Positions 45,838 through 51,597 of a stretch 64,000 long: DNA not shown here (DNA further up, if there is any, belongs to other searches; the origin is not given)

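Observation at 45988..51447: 1819-aa stand-alone GHKL ATPase fused to a C-terminal DUF3883 nuclease-like domain (bacterial NO VEIN-like architecture) in ICE cargo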

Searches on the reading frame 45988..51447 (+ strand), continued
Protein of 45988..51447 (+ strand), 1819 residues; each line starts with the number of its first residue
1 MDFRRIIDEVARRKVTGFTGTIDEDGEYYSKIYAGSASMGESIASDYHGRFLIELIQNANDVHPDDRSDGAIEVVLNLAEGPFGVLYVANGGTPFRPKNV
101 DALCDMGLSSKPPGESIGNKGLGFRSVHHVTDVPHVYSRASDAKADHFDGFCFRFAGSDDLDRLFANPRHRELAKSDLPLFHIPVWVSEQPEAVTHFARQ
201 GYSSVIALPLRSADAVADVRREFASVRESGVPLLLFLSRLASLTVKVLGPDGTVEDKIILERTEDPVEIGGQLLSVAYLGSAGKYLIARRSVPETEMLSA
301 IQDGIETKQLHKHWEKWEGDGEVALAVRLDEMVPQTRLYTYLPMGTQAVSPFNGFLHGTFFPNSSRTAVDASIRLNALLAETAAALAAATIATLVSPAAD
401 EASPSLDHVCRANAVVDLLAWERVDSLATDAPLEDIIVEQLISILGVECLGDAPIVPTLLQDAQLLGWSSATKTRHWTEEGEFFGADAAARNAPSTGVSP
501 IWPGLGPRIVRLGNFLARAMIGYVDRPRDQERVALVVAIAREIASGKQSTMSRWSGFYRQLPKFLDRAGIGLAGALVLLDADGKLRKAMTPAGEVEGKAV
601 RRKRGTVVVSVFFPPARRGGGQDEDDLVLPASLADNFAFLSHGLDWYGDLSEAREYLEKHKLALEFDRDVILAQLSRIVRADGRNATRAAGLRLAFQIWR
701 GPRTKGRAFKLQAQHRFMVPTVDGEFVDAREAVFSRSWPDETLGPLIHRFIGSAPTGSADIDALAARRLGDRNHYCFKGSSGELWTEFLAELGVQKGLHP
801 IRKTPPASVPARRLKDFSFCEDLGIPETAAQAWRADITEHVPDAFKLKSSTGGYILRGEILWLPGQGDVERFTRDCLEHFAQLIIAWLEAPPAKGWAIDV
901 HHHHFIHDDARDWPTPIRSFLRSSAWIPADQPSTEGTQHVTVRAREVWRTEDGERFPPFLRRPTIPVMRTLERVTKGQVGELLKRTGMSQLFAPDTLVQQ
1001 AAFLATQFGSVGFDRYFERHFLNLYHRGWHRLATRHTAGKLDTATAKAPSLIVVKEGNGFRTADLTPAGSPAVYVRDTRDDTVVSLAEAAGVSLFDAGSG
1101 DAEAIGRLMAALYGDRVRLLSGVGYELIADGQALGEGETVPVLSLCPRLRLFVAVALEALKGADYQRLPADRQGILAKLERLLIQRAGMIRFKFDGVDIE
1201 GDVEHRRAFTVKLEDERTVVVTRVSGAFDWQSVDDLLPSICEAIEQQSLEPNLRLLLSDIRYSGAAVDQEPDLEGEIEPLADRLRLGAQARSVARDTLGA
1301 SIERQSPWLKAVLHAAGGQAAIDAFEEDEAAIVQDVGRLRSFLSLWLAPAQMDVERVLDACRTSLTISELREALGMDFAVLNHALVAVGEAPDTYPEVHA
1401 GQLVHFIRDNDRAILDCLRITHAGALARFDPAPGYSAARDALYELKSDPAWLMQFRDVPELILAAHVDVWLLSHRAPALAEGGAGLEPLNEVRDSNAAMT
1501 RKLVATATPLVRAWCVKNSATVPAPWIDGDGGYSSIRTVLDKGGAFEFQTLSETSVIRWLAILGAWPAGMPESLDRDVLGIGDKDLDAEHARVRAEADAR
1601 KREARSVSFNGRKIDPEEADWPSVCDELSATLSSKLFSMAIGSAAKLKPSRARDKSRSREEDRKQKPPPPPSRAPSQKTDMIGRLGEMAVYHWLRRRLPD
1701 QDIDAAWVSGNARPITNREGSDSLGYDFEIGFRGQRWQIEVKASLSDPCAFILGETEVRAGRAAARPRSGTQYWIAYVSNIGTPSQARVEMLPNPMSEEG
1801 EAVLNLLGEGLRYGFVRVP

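Call 97: find_encoding_contigs(protein=P0298, flank=10000, max_places=2)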
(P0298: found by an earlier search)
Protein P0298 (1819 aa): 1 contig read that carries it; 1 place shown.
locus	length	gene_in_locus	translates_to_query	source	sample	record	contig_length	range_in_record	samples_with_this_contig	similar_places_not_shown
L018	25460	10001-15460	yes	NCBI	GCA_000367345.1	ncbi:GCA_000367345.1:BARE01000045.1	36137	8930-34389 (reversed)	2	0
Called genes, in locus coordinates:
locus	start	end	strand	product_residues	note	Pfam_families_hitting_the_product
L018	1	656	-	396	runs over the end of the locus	PF18144:SMODS, PF21654:DncV-like_NTFase (weak)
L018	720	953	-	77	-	PF09954:DUF2188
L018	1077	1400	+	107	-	PF13560:HTH_31, PF01381:HTH_3, PF12844:HTH_19, PF13443:HTH_26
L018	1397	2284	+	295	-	PF06114:Peptidase_M78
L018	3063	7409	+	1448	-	PF13872:AAA_34, PF04851:ResIII (weak), PF13871:Helicase_C_4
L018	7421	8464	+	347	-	PF23639:DUF7146, PF13362:Toprim_3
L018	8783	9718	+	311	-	PF10686:YAcAr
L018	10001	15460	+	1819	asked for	PF25794:SACS (weak), PF13020:NOV_C (weak)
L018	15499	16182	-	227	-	PF08808:RES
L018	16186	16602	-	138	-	PF20432:Xre-like-HTH, PF09722:Xre_MbcA_ParS_C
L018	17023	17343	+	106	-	PF05284:DUF736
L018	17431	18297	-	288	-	PF01135:PCMT, PF13489:Methyltransf_23 (weak), PF01209:Ubie_methyltran, PF02353:CMAS (weak), PF13847:Methyltransf_31, PF08241:Methyltransf_11, PF08242:Methyltransf_12, PF13649:Methyltransf_25, +1 more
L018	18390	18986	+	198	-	PF00440:TetR_N (weak), PF17932:TetR_C_24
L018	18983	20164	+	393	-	PF25919:BSH_CusB (faint), PF25975:CzcB_C (weak), PF25989:YknX_C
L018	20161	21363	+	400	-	PF12704:MacB_PCD, PF02687:FtsX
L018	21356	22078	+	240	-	PF00005:ABC_tran, PF02463:SMC_N (faint), PF13304:AAA_21 (faint)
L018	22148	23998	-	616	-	PF07804:HipA_C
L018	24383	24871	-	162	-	PF15731:MqsA_antitoxin, PF13560:HTH_31 (weak), PF01381:HTH_3 (weak)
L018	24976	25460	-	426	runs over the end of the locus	PF13356:Arm-DNA-bind_3, PF00589:Phage_integrase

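Call 103: search_protein_families(library=phrogs, proteins=[window:45988-51444:+], max_evalue=0.01)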
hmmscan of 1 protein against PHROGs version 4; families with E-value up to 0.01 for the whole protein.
window:45988-51444:+ (1819 aa): 1 family
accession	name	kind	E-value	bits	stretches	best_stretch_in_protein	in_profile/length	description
phrog_30504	-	unknown function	5.1e-08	33.2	1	30-144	46-157/425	-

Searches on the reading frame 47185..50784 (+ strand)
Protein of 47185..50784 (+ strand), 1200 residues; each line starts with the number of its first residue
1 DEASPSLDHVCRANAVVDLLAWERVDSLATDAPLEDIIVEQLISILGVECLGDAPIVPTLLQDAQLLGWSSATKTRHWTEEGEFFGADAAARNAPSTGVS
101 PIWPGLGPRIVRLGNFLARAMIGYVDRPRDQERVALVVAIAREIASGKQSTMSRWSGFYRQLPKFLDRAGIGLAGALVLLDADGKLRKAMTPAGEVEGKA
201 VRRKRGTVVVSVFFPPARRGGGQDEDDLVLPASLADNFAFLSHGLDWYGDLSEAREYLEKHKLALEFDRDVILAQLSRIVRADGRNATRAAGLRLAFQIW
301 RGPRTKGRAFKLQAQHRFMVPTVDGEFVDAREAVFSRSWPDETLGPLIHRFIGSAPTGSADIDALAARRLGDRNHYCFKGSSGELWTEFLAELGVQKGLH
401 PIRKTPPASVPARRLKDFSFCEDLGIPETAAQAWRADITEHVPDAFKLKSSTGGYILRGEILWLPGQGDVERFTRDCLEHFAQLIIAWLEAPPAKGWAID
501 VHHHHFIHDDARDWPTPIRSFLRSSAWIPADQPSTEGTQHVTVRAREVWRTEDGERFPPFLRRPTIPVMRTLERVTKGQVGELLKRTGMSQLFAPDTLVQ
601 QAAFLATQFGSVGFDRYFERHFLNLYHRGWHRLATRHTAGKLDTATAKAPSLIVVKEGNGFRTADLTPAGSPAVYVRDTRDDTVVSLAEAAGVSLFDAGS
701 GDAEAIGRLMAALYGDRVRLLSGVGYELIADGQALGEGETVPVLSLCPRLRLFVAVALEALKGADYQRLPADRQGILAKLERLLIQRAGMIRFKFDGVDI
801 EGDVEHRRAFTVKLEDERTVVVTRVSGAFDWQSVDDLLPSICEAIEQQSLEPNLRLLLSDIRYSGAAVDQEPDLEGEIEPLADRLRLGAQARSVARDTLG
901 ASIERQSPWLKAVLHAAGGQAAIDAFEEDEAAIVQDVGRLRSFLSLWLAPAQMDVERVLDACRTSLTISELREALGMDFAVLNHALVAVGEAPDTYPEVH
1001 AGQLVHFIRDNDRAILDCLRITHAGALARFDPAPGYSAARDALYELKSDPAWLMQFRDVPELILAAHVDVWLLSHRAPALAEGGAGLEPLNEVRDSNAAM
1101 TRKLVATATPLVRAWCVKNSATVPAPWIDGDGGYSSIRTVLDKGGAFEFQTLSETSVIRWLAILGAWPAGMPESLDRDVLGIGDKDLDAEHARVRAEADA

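Call 54: search_protein_representatives(protein=window:47185-50784:+)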
Query: 1200 residues. Proteins with E-value up to 0.001 (for the whole library): 436; up to 1e-10: 312; up to 1e-30: 165. The best 150 are listed.
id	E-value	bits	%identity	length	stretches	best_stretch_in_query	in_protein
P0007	0.0e+00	1276.2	50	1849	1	7-1200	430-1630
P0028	0.0e+00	1012.4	43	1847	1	12-1199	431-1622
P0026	6.7e-291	984.4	43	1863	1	5-1196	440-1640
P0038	4.5e-269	912.1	39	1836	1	2-1199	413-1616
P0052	5.3e-260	882.1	39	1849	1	13-1198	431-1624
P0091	7.3e-228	775.6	39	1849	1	38-1197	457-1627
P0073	2.6e-224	763.9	35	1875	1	13-1198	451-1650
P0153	9.5e-219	745.4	47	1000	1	420-1199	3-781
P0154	6.1e-217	739.4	35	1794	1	13-1195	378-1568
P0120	3.8e-213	726.9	35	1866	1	7-1197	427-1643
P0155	3.2e-212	723.8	37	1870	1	33-1197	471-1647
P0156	1.1e-206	705.4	34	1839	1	11-1199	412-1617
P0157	8.9e-204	695.8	39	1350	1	11-936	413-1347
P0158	9.0e-204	695.8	47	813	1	280-1004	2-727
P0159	1.7e-194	665.1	34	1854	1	5-1200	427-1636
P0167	6.1e-115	401.6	27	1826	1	9-1190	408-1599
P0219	3.0e-52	194.0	28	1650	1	8-1186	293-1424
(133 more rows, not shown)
